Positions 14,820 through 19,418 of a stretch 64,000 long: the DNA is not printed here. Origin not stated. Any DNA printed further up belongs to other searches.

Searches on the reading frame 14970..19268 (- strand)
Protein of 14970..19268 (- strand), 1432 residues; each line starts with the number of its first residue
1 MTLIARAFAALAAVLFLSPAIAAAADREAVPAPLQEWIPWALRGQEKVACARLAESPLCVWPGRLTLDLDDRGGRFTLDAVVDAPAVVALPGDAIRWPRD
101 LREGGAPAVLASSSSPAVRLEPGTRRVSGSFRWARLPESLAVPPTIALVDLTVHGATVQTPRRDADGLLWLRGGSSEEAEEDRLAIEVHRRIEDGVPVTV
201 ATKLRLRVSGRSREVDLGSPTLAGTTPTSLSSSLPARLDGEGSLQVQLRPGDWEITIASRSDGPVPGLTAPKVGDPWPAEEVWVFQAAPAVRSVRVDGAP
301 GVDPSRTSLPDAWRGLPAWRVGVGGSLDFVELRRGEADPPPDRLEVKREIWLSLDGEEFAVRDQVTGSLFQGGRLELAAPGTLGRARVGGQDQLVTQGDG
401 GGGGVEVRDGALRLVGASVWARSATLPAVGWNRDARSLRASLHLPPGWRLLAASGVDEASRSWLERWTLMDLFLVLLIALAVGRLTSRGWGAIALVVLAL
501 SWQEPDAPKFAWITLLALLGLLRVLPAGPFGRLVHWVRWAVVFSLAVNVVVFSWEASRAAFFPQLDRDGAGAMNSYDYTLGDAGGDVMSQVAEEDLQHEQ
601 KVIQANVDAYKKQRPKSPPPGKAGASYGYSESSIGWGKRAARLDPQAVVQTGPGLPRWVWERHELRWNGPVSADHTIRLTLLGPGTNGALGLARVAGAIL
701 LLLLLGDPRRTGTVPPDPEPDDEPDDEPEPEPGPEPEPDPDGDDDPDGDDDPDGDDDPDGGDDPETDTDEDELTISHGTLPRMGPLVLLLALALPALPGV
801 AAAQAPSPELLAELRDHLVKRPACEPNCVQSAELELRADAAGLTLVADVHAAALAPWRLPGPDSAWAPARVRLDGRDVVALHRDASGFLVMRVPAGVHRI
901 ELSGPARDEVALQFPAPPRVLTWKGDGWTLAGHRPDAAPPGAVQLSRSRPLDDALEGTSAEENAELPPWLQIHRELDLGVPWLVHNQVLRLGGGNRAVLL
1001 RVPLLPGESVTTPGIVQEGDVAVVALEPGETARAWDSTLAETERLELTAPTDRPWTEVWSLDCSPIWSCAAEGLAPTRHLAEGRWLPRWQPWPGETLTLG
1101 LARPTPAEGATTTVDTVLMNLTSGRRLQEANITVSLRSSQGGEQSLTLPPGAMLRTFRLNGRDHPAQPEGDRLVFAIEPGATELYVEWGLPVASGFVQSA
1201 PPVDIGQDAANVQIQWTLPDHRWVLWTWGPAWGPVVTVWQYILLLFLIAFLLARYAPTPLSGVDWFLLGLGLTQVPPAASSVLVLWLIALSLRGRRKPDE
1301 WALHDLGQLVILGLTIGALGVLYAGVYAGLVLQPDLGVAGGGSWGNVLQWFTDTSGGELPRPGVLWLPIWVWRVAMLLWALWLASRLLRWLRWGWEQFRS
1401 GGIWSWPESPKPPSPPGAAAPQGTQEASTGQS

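Call 11: search_protein_families(library=pfam, proteins=[window:14970-19268:-], max_evalue=0.01)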
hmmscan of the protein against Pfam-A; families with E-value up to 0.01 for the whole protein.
window:14970-19268:- (1432 aa): 1 family
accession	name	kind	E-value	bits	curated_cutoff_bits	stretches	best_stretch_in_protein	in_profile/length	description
PF05887.16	Trypan_PARP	-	0.0057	17.1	100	0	712-767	56-110/134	Procyclic acidic repetitive protein (PARP)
